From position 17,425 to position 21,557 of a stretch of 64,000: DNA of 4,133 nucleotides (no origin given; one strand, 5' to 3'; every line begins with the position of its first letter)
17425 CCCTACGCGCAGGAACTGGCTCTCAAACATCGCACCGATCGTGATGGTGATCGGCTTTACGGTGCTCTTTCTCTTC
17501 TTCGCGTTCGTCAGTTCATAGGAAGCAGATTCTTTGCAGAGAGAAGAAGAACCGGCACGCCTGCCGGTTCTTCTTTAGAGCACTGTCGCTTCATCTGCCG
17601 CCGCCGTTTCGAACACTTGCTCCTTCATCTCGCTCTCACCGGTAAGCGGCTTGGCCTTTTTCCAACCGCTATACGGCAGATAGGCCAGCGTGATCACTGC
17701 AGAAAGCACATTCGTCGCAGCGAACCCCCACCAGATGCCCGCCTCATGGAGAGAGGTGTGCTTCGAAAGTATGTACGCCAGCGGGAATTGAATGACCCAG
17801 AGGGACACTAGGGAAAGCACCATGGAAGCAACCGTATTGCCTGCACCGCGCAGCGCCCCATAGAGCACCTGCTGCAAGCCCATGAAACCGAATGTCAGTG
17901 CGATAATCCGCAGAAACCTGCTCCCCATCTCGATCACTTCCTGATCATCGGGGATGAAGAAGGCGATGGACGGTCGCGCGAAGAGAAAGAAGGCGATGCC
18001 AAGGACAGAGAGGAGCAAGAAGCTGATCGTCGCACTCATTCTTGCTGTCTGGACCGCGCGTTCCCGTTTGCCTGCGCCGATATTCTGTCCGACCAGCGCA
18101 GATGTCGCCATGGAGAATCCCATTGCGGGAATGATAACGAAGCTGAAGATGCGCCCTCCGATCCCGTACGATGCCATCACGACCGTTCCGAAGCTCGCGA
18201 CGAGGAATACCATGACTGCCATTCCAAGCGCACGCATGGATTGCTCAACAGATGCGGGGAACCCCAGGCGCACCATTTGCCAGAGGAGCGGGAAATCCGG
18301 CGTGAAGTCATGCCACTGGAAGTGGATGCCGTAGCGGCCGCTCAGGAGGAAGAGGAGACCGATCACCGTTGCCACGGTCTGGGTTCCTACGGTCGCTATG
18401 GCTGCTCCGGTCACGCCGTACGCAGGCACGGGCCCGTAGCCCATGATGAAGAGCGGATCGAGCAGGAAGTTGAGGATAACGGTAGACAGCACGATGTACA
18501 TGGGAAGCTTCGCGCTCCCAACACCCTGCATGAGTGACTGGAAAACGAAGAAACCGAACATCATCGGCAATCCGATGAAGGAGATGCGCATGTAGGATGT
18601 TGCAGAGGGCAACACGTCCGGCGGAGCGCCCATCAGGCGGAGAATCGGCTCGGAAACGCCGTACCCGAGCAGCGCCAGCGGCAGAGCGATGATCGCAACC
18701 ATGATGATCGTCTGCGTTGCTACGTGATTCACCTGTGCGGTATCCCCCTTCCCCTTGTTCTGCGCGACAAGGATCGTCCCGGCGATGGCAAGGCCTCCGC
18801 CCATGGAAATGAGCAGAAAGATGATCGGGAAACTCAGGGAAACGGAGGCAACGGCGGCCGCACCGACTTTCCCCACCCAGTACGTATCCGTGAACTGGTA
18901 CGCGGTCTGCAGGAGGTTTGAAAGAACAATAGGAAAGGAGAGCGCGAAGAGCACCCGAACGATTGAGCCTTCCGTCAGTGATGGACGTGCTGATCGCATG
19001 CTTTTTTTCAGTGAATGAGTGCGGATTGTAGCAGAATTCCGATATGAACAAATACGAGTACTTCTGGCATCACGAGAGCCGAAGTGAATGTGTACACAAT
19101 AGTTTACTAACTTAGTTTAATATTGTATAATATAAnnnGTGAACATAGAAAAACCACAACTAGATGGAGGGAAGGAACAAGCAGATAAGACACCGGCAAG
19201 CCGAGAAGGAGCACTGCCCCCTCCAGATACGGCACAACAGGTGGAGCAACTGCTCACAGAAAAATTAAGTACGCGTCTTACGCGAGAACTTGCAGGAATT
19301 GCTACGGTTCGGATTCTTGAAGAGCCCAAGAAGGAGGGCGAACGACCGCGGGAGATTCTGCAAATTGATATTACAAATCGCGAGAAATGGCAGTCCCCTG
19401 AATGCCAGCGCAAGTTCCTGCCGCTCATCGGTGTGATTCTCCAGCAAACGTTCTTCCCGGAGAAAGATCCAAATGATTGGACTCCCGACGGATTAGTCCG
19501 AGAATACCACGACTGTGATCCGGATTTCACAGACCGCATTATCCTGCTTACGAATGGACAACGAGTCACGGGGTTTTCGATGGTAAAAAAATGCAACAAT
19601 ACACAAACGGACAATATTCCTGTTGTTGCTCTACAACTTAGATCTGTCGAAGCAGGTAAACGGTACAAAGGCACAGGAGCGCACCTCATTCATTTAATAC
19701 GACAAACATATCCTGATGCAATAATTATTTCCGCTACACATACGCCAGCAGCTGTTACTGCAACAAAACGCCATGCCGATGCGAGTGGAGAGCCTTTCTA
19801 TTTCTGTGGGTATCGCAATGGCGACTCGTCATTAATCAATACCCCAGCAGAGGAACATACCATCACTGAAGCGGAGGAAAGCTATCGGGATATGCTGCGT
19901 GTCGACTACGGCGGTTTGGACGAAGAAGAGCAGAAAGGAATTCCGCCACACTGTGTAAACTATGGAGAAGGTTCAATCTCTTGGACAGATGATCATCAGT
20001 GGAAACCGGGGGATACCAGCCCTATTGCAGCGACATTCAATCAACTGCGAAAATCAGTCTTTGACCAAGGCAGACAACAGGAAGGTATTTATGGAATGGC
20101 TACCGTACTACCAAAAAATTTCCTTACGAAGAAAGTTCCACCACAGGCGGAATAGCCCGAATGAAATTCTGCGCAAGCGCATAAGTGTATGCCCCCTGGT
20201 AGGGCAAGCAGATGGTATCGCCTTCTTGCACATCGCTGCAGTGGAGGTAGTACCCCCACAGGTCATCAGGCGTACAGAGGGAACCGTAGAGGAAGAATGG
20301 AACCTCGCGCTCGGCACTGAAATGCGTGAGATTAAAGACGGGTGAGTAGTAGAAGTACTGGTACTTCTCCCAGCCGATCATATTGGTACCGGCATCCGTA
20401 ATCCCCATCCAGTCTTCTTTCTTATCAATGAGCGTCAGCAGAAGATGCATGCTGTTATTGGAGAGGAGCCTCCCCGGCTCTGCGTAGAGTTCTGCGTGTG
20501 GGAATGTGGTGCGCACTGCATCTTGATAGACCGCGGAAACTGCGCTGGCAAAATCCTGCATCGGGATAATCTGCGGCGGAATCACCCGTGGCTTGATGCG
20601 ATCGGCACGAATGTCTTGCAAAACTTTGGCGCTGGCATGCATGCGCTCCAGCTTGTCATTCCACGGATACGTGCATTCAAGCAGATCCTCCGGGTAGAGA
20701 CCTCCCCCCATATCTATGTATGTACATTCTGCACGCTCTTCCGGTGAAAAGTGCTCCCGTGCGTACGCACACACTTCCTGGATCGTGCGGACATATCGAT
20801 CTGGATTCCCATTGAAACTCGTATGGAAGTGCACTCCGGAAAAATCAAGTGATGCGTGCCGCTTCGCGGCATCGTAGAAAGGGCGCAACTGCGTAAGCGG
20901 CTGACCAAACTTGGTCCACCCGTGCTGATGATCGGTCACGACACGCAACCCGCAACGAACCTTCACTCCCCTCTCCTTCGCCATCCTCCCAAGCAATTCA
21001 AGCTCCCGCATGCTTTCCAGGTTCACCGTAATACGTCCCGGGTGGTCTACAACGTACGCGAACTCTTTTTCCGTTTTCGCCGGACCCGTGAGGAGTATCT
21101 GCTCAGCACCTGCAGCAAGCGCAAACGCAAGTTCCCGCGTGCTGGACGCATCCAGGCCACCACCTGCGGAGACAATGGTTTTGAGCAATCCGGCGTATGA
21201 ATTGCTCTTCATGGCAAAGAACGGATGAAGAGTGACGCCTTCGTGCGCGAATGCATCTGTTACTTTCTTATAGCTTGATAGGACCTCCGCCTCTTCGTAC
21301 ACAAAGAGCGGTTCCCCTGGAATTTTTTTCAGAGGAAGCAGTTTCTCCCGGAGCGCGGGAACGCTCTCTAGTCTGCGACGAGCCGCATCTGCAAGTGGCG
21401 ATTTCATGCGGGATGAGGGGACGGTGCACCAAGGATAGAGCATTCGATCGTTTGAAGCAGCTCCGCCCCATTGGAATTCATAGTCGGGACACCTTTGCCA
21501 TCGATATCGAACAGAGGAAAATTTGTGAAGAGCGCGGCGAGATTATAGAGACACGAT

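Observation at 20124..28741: Translationally coupled six-gene operon rich in ATP-grasp ligases: ribosome-independent peptide/amide biosynthesis of unknown product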

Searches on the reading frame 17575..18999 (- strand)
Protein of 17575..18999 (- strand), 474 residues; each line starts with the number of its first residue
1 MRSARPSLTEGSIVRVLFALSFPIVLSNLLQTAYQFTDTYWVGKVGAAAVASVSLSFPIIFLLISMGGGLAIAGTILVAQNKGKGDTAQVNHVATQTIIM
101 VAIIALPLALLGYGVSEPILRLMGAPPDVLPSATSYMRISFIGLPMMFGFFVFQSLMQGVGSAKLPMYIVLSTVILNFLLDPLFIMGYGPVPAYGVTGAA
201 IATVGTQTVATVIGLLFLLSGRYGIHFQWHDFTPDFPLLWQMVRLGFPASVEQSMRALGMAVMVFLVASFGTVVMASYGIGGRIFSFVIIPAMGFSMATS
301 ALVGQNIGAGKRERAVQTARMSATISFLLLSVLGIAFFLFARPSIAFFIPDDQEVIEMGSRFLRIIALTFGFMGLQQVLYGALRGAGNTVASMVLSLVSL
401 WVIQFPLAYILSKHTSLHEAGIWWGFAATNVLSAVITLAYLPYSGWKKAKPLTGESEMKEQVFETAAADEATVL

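Call 4: search_protein_families(library=pfam, proteins=[window:17575-18999:-], max_evalue=0.01)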
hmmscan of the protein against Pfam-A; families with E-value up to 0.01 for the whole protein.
window:17575-18999:- (474 aa): 1 family
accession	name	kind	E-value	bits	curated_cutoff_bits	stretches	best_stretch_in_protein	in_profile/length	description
PF01554.23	MatE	-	2.4e-73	245.6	24.9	2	23-183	1-161/161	MatE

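Call 5: search_protein_families(library=ncbifam, proteins=[window:17575-18999:-], max_evalue=0.01)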
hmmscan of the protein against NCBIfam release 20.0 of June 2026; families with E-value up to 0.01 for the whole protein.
window:17575-18999:- (474 aa): 13 families
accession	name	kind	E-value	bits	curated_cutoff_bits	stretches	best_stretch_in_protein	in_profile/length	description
NF041801.1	MATE_SolL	equivalog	2e-129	432.4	780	1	7-449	12-454/458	solanimycin export family MATE transporter SolL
TIGR00797.1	matE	subfamily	1.2e-89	301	147.4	1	23-423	1-396/396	MATE family efflux transporter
NF001214.0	PRK00187.1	equivalog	4e-41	141.5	449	1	14-440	9-439/464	NorM family multidrug efflux MATE transporter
NF007562.1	PRK10189.1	equivalog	3.2e-31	108.6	465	1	15-436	27-452/470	EmmdR/YeeO family multidrug/toxin efflux MATE transporter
NF007130.1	PRK09575.1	equivalog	2.1e-28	99.7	445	1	12-439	3-425/435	MATE family efflux transporter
NF052396.1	MATE_WgkD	equivalog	5.8e-27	94.7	510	1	20-398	8-381/428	tryglysin-associated MATE efflux transporter WgkD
NF000131.1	MATE_multi_MepA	equivalog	5.5e-23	81.9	850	1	13-437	14-430/451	multidrug efflux MATE transporter MepA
NF041358.1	GntT_guanitoxin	equivalog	6.8e-16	58.3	525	1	11-426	9-419/438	guanitoxin biosynthesis MATE family efflux transporter GntT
NF000263.1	MATE_multi_NorM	equivalog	1.7e-15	57.4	950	1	14-437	17-441/459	multidrug efflux MATE transporter NorM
NF045539.1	MATE_efflux1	equivalog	1.2e-12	47.7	350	1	20-265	5-246/411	MATE family Na+-driven efflux transporter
NF007690.0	PRK10367.1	equivalog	3.3e-12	46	409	1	15-218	9-209/441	MATE family efflux transporter DinF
NF000217.1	MATE_multi_FepA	equivalog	3.6e-10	39.5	900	1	11-436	11-430/443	multidrug efflux MATE transporter FepA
TIGR02900.1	spore_V_B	equivalog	2.1e-09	36.6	372.3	1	12-232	221-444/488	stage V sporulation protein B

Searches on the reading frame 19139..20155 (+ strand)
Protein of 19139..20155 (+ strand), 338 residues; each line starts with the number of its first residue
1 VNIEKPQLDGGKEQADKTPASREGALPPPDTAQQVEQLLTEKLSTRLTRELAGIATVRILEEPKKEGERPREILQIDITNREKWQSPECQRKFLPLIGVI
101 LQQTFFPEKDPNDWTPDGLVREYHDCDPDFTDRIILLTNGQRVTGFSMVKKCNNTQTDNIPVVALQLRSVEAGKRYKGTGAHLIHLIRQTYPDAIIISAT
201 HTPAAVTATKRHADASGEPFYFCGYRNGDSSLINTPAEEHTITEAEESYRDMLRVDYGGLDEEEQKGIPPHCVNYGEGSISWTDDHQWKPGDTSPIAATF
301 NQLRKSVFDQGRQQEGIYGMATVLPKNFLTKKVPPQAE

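Call 4: search_protein_families(library=pfam, proteins=[window:19139-20155:+], max_evalue=0.01)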
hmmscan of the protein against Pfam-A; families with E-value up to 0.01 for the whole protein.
window:19139-20155:+ (338 aa): 0 families

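Call 5: search_protein_families(library=ncbifam, proteins=[window:19139-20155:+], max_evalue=0.01)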
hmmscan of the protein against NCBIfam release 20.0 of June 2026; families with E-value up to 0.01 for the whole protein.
window:19139-20155:+ (338 aa): 0 families

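Call 39: search_protein_families(library=pfam, proteins=[window:19139-20155:+], max_evalue=10)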
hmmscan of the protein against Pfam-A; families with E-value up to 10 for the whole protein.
window:19139-20155:+ (338 aa): 0 families
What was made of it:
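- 19139..20155 (+): Possible accessory gene: a 338-aa GNAT-like protein, convergent with the operon and overlapping the 3' end of g6 by 32 nt. No Pfam hit (calls 4, 39).
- Tried and rejected: No usable hit (calls 4, 5, 39).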

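Call 72: search_protein_families(library=padloc, proteins=[window:19139-20155:+], max_evalue=0.01)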
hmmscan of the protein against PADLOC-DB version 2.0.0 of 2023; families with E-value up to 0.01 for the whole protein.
window:19139-20155:+ (338 aa): 0 families

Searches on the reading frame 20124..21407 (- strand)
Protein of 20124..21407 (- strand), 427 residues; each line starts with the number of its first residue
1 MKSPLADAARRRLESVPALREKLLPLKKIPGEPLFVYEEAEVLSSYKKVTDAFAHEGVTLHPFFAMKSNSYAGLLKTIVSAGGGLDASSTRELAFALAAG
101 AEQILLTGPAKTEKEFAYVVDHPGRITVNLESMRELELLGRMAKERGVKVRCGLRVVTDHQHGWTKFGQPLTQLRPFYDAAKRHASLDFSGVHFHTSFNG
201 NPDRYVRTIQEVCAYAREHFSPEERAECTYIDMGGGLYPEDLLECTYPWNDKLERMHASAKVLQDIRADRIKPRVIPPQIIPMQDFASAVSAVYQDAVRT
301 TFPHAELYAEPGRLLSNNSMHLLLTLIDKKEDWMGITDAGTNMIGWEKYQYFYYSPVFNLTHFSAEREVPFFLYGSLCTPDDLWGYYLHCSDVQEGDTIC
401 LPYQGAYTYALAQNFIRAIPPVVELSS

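Call 4: search_protein_families(library=pfam, proteins=[window:20124-21407:-], max_evalue=0.01)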
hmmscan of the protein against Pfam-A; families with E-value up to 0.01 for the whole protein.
window:20124-21407:- (427 aa): 3 families
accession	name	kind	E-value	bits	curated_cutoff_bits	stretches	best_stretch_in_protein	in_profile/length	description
PF02784.22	Orn_Arg_deC_N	-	5.6e-26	91.8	23.4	1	42-237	4-201/247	Pyridoxal-dependent decarboxylase, pyridoxal binding domain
PF01168.26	Ala_racemase_N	-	9.4e-07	29.2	24.1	1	66-221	27-182/220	Alanine racemase, N-terminal domain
PF00278.28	Orn_DAP_Arg_deC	-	0.00054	20.6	23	1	121-403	5-93/95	Pyridoxal-dependent decarboxylase, C-terminal sheet domain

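Call 5: search_protein_families(library=ncbifam, proteins=[window:20124-21407:-], max_evalue=0.01)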
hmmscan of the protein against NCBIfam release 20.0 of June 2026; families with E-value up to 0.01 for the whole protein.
window:20124-21407:- (427 aa): 7 families
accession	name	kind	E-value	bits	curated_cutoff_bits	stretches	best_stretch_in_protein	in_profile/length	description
TIGR01048.1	lysA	equivalog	6e-39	133.7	297.9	2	22-237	15-238/417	diaminopimelate decarboxylase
TIGR03099.1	dCO2ase_PEP1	hypoth_equivalog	9.8e-25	87.4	478.45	2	27-237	19-235/398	pyridoxal-dependent decarboxylase, exosortase A system-associated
NF006515.0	PRK08961.1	equivalog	2.6e-20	72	802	2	19-237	491-706/861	bifunctional aspartate kinase/diaminopimelate decarboxylase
NF052544.1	OrLyDeCDokD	equivalog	3.7e-14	52.2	700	1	28-157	38-167/461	ornithine/lysine decarboxylase DokD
NF041039.1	FslC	exception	4.5e-13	48.8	500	2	31-237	27-241/418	rhizoferrin biosystnesis N-citrylornithine decarboxylase FslC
TIGR01047.1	nspC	equivalog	6.8e-06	24.8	409.05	1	33-237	4-202/380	carboxynorspermidine decarboxylase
NF003763.0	PRK05354.1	equivalog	0.00033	19.3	369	1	48-237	87-293/636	biosynthetic arginine decarboxylase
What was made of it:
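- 20124..21407 (-): g6: 427-aa fold-type-III PLP decarboxylase of the DAP/Orn/Lys family. Orn_Arg_deC_N 5.6e-26 (call 4). lysA TIGR01048 at 6e-39, below cut-off (call 5).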

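Call 36: search_solved_structures(query=window:20124-21407:-, max_evalue=1e-8, show_alignments=2)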
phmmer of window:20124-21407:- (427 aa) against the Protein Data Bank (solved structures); distinct sequences matched with E-value up to 1e-8: 33.
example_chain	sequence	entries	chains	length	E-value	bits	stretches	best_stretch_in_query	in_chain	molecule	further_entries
2p3e_A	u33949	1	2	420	1.6e-18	70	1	26-238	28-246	Diaminopimelate decarboxylase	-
6knh_A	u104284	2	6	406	4.7e-17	65.2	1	62-255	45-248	Probable diaminopimelate decarboxylase protein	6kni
2yxx_A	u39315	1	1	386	1.5e-16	63.5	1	26-212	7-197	Diaminopimelate decarboxylase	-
6knk_A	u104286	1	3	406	3.2e-16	62.5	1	62-255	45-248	Probable diaminopimelate decarboxylase protein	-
2j66_A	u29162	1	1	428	3e-15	59.3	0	32-237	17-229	BTRK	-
7ru7_A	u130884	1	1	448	3.4e-15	59.1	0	32-237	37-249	L-glutamyl-[BtrI acyl-carrier protein] decarboxylase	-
3n2b_A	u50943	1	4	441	2.1e-14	56.5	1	26-160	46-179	Diaminopimelate decarboxylase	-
3vab_A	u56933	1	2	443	3.3e-14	55.9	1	24-196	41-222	Diaminopimelate decarboxylase 1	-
1twi_A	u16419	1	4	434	6.9e-12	48.2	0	29-156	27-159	Diaminopimelate decarboxylase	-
1tuf_A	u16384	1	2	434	6.9e-12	48.2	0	29-156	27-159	Diaminopimelate decarboxylase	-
9fos_A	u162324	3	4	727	9.7e-12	47.7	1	38-244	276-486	ornithine decarboxylase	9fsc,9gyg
7kh2_A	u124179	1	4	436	7.5e-11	44.8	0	33-237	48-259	N-citrylornithine decarboxylase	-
2nva_A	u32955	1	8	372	8.5e-11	44.6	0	60-239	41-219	arginine decarboxylase, A207R protein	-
3c5q_A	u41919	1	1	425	1.2e-10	44.1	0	32-237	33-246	Diaminopimelate decarboxylase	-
2qgh_A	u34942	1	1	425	1.3e-10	44.1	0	32-237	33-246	Diaminopimelate decarboxylase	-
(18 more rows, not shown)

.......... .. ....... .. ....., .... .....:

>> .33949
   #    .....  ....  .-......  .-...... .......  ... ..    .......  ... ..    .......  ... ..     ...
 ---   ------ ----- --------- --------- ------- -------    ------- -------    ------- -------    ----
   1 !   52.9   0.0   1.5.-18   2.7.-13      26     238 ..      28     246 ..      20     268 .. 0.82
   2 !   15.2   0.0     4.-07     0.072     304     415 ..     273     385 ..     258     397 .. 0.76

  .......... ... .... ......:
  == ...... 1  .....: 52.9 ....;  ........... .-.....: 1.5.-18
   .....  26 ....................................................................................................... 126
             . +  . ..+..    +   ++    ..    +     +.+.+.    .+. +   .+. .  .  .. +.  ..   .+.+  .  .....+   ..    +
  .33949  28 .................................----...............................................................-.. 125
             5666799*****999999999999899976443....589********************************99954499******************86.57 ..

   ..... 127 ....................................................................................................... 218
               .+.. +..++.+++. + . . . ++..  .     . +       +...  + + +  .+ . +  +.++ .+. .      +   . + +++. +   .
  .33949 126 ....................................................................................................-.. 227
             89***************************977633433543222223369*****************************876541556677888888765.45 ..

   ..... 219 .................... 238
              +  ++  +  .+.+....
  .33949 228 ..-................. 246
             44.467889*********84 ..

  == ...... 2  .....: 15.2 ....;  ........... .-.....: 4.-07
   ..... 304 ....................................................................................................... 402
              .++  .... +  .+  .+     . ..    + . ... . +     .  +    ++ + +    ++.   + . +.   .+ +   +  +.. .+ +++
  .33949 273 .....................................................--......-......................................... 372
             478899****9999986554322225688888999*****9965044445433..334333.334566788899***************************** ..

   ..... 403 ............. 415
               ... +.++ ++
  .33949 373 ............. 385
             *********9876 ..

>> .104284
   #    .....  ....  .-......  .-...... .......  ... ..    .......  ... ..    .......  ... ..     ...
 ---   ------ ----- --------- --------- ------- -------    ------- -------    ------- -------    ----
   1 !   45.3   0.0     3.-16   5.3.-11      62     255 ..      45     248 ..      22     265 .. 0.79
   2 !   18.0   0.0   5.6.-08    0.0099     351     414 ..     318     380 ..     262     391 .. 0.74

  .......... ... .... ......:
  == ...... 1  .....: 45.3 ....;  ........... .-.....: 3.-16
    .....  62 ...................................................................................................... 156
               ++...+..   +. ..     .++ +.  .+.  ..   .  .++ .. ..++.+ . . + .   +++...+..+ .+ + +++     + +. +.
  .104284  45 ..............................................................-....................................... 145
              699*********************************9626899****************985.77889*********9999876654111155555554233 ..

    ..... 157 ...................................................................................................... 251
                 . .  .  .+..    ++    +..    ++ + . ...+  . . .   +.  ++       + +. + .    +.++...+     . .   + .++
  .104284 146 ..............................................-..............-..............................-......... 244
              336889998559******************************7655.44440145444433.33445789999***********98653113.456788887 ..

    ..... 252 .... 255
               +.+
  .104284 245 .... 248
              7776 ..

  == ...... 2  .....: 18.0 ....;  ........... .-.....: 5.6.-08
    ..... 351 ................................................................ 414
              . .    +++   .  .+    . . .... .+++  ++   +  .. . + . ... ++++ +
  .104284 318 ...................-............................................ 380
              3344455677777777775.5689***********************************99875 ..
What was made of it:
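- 20124..21407 (-): PDB matches: DAP decarboxylase 2p3e (1.6e-18), BtrK (3e-15), N-citrylornithine decarboxylase and D-Orn/D-Lys decarboxylase (call 36). The PLP Lys (AMKSN), HFH, GGG, EPGR and catalytic Cys (SLCTPDD) align (call 36).
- On Fold-type-III PLP decarboxylase (Orn/DAP/Arg): g6: All motifs align to 2p3e (call 36).
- Checked: Orn/DAP-type decarboxylase (calls 4, 36).
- g6 belongs to the DAP/Orn/Lys decarboxylase family (call 36).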

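Call 72: search_protein_families(library=padloc, proteins=[window:20124-21407:-], max_evalue=0.01)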
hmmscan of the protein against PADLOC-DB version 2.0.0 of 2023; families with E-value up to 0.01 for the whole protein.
window:20124-21407:- (427 aa): 0 families
